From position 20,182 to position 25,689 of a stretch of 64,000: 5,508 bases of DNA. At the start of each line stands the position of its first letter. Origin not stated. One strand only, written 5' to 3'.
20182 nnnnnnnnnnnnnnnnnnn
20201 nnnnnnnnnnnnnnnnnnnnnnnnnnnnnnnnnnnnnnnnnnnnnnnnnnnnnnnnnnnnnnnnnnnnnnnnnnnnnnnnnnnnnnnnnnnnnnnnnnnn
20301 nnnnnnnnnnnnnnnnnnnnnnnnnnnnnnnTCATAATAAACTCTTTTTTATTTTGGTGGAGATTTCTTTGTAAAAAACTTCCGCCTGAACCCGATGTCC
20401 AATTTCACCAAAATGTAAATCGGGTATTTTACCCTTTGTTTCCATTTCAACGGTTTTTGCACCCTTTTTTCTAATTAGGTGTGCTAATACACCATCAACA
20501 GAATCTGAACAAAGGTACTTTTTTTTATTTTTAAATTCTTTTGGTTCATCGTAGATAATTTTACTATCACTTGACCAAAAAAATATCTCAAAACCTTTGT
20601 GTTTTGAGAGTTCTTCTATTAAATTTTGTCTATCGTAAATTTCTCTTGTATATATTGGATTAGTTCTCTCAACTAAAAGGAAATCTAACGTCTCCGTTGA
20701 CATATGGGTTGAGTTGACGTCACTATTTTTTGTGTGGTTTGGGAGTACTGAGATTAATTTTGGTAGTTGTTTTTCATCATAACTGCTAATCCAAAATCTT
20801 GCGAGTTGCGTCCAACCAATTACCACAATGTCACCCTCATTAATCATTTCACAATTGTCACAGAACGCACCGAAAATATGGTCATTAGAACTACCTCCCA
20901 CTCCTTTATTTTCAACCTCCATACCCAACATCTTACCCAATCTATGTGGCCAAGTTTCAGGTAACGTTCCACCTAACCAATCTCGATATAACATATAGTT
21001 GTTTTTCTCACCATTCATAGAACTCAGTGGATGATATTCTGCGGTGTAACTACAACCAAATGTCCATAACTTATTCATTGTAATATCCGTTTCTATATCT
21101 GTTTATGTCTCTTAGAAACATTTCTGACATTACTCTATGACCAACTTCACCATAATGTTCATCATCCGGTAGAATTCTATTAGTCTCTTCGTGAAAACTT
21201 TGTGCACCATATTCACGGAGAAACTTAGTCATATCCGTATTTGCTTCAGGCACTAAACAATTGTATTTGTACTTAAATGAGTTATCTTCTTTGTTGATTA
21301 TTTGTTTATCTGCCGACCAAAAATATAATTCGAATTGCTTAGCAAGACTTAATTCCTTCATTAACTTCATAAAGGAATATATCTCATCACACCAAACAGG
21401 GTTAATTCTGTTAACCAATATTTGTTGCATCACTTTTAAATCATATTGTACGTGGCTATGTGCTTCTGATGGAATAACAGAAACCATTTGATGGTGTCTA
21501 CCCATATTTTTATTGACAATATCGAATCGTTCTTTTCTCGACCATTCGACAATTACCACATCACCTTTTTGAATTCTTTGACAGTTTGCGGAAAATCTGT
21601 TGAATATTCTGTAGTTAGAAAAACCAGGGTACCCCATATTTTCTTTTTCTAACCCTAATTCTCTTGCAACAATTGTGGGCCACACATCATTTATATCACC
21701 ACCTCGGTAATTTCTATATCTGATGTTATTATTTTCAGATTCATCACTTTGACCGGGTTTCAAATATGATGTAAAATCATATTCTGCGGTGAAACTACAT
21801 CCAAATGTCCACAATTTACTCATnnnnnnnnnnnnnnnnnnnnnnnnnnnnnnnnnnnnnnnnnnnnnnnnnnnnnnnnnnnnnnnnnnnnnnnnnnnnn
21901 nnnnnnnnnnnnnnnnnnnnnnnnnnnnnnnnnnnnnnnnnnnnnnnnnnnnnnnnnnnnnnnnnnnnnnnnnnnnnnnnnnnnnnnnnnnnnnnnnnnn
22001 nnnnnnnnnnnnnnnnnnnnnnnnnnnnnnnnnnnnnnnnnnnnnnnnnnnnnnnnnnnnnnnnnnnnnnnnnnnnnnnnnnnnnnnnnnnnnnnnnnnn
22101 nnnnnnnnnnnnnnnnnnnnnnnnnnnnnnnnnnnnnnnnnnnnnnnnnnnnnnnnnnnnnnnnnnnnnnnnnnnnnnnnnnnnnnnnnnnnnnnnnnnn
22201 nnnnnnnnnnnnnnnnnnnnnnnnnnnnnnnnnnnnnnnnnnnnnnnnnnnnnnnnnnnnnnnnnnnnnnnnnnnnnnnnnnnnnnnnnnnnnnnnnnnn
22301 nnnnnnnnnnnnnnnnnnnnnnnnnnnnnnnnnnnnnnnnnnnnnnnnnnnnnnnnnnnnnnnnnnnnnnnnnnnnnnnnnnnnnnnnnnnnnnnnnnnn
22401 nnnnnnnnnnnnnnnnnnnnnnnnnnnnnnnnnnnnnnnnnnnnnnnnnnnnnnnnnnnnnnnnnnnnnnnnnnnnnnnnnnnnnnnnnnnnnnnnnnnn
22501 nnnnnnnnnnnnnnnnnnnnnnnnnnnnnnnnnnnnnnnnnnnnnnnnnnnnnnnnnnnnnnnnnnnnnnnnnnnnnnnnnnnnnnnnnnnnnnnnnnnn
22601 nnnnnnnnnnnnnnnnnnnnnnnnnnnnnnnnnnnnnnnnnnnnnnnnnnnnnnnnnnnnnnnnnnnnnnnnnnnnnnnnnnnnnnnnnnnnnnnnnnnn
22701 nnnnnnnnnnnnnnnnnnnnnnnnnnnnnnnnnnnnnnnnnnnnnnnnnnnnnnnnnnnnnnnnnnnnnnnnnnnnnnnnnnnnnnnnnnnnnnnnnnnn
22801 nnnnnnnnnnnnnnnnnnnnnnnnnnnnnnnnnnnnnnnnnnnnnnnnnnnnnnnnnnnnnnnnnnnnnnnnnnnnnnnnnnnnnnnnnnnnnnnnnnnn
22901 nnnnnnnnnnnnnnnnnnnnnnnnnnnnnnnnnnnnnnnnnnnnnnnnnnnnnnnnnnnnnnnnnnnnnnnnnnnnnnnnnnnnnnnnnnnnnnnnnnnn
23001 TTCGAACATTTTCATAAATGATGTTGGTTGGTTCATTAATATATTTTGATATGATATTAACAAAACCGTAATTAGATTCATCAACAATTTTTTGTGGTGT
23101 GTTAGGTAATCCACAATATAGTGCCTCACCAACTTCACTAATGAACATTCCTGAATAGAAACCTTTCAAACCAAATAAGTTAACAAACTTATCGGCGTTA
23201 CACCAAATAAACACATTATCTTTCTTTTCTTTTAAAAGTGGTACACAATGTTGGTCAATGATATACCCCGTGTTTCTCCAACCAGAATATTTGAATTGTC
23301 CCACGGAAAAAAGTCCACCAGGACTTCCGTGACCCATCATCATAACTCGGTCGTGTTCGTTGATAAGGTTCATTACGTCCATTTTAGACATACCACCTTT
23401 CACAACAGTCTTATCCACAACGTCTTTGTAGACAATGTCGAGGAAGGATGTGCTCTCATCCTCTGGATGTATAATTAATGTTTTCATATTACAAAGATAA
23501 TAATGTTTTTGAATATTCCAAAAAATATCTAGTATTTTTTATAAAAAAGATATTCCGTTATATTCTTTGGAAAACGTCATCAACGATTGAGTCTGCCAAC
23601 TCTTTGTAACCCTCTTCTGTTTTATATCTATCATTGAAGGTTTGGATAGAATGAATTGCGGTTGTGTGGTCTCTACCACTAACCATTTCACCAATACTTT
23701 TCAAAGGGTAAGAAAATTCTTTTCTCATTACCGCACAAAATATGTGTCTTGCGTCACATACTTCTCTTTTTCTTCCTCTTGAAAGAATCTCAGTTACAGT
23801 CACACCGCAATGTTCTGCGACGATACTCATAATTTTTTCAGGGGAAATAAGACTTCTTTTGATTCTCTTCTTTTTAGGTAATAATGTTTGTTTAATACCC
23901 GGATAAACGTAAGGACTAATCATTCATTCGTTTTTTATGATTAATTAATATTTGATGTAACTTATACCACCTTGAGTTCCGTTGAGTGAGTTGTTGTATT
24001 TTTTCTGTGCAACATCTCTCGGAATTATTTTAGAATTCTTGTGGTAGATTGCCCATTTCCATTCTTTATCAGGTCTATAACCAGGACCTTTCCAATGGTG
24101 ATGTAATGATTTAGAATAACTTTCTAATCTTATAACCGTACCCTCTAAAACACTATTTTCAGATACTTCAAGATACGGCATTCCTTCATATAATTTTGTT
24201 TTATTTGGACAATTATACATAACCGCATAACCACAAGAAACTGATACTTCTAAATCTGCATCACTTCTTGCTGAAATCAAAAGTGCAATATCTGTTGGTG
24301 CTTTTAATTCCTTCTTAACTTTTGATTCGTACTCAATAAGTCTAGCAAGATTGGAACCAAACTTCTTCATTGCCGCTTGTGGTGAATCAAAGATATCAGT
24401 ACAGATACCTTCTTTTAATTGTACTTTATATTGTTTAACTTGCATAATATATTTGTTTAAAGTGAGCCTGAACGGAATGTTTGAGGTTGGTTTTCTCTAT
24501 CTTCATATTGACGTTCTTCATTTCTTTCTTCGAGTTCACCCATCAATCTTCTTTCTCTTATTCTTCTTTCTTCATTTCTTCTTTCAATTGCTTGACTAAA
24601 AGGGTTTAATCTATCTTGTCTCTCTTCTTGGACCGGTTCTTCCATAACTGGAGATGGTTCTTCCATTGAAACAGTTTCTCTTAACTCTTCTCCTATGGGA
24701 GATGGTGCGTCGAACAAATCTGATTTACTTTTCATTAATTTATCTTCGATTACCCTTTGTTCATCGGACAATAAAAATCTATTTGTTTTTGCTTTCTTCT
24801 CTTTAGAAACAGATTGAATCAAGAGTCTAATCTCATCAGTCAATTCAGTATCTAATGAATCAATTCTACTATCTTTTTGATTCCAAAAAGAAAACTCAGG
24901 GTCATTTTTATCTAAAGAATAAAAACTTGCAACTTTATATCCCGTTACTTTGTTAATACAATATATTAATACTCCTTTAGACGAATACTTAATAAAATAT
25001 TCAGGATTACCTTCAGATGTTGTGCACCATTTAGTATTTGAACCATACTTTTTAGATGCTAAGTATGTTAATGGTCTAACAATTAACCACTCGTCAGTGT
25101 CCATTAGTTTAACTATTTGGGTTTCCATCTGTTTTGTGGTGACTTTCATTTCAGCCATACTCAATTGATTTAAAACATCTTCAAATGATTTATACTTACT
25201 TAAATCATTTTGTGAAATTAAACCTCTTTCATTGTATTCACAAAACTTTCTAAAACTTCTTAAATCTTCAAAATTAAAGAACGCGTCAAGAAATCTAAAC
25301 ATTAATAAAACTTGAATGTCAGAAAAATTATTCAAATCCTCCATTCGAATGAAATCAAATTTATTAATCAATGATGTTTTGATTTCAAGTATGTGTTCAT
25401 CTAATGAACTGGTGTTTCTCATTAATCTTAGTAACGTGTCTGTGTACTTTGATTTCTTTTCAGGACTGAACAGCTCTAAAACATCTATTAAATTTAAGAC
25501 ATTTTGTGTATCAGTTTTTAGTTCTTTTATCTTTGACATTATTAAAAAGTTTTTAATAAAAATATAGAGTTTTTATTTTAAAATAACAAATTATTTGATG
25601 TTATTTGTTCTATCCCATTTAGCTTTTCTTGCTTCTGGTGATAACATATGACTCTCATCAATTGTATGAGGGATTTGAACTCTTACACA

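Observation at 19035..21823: Tandem array of four diverged SGNH/GDSL hydrolase paralogs, with two further dispersed copies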

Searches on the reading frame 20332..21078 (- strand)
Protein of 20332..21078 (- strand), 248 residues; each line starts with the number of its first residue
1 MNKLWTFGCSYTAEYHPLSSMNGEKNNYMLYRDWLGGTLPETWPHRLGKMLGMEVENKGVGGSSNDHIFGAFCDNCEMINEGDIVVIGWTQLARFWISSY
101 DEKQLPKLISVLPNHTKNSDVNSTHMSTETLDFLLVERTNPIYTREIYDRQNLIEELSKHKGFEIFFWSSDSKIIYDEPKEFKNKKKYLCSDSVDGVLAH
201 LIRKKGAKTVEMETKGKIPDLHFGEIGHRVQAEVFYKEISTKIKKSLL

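Call 5: search_protein_families(library=pfam, proteins=[window:20332-21078:-], max_evalue=10)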
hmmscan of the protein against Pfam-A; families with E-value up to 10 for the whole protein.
window:20332-21078:- (248 aa): 0 families

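Call 6: search_protein_families(library=phrogs, proteins=[window:20332-21078:-], max_evalue=1)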
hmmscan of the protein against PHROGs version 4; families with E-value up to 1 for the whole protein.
window:20332-21078:- (248 aa): 1 family
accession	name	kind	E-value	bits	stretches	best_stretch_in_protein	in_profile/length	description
phrog_20793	-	unknown function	0.27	12.4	0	198-243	13-58/86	-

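Call 27: search_dna_similar(query=window:20332-21078:-, collection=phages, mode=protein, max_evalue=0.001, max_rows=40)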
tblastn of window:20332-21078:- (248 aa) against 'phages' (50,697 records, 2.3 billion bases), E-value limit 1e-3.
No match.

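Call 50: find_related_loci(query=A5, collection=genome_contigs, flank=10000)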
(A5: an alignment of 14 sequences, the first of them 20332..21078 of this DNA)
Query A5 (248 aa) in genome_contigs; peptide patterns used: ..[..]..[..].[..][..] (x = any residue, [..] = any of these).
23 stretches matched a pattern; 2 encode a relative of the query (tblastn E <= 1e-3); 2 distinct loci.
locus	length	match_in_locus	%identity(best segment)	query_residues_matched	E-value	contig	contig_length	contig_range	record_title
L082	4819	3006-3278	34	1-97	3e-9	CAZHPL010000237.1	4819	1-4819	MAG TPA_asm: uncultured Lishizhenia sp. isolate SRP278252_co3_387 genome assembly, contig: NODE_38997_length_4819_cov_3.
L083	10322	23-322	30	1-110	9e-9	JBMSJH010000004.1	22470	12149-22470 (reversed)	MAG: Aquirufa sp. isolate ARD_V9_S7_50percent_par_metabat.4 NODE_394_length_22470_cov_4.249877, whole genome shotgun seq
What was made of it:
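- Tried and rejected: A narrower alignment found only two MAG contigs (call 50).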

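Call 55: search_protein_families(library=ncbifam, proteins=[window:20332-21078:-], max_evalue=1)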
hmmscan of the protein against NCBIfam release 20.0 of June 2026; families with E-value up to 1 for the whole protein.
window:20332-21078:- (248 aa): 0 families

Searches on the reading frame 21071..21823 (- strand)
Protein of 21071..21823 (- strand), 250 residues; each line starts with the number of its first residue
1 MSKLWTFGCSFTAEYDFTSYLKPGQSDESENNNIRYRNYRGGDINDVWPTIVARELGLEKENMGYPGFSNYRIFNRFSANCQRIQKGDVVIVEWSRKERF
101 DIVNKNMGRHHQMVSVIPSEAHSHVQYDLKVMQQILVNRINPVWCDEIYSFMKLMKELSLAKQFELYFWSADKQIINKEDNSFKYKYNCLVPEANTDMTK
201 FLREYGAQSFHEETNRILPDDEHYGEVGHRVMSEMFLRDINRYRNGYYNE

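Call 5: search_protein_families(library=pfam, proteins=[window:21071-21823:-], max_evalue=10)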
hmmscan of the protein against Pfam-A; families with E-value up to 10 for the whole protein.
window:21071-21823:- (250 aa): 1 family
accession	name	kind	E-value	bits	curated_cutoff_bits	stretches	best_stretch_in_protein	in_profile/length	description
PF19547.4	DUF6071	-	0.00067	19.8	27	1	35-149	12-128/247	Family of unknown function (DUF6071)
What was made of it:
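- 21071..21823 (-): c4, 250 aa. SGNH-like paralog with motifs GCS / YPGFSN / R / DEH / E.GH. It is the first gene of the tandem array. Weak DUF6071 hit, E 6.7e-4 (call 5).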

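Call 6: search_protein_families(library=phrogs, proteins=[window:21071-21823:-], max_evalue=1)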
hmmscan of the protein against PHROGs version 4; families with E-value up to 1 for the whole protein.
window:21071-21823:- (250 aa): 0 families

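Call 55: search_protein_families(library=ncbifam, proteins=[window:21071-21823:-], max_evalue=1)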
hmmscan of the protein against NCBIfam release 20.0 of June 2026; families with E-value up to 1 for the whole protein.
window:21071-21823:- (250 aa): 0 families

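Call 72: list_cluster_members(proteins=[window:21071-21823:-, window:20332-21078:-, window:19730-20335:-, window:19035-19730:-, window:48040-48684:-, window:51230-51922:-])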
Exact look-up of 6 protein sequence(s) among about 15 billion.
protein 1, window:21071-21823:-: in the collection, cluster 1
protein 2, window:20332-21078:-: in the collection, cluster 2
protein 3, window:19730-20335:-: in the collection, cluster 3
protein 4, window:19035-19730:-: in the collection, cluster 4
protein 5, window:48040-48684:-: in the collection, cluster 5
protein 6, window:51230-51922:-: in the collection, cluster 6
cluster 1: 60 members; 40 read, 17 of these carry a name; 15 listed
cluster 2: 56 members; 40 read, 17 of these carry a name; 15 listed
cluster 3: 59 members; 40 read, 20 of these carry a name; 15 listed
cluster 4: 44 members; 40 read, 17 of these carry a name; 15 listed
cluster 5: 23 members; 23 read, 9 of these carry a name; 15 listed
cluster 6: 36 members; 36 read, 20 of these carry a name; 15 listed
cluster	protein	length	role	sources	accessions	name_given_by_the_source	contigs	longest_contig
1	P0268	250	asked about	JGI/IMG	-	hypothetical protein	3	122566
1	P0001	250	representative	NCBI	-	-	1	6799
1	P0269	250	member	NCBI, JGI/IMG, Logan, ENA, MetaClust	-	hypothetical protein | \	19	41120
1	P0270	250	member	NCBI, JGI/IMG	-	hypothetical protein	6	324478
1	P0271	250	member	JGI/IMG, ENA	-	hypothetical protein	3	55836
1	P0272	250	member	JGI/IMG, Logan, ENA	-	hypothetical protein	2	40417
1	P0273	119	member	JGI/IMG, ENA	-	hypothetical protein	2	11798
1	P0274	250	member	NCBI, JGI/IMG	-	hypothetical protein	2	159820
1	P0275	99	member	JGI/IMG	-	hypothetical protein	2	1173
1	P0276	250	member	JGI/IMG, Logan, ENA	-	hypothetical protein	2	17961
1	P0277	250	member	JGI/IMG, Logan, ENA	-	hypothetical protein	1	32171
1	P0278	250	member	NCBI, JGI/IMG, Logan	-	hypothetical protein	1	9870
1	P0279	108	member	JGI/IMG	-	hypothetical protein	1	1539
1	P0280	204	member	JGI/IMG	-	hypothetical protein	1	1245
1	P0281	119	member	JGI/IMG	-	hypothetical protein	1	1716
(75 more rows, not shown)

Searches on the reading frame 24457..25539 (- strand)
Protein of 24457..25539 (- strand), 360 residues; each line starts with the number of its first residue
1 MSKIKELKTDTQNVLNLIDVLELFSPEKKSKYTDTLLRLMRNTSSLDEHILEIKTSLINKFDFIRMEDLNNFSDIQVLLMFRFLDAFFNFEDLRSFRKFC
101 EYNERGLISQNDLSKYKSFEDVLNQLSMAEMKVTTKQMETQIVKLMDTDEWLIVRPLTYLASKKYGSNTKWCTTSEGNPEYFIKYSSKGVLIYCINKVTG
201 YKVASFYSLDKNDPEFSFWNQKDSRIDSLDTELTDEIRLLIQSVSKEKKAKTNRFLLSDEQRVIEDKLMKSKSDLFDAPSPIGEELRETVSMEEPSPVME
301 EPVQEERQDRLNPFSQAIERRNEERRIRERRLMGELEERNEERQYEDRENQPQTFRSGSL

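Call 15: search_protein_families(library=pfam, proteins=[window:24457-25539:-], max_evalue=0.001)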
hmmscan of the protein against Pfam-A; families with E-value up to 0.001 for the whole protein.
window:24457-25539:- (360 aa): 0 families

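Call 28: search_protein_families(library=phrogs, proteins=[window:24457-25539:-], max_evalue=0.001)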
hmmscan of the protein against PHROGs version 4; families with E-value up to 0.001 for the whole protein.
window:24457-25539:- (360 aa): 2 families
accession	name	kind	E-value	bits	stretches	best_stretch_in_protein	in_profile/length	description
phrog_17056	-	unknown function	5e-12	46.9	1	129-234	112-214/420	-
phrog_28193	-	unknown function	1.2e-07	32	1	137-229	96-194/681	-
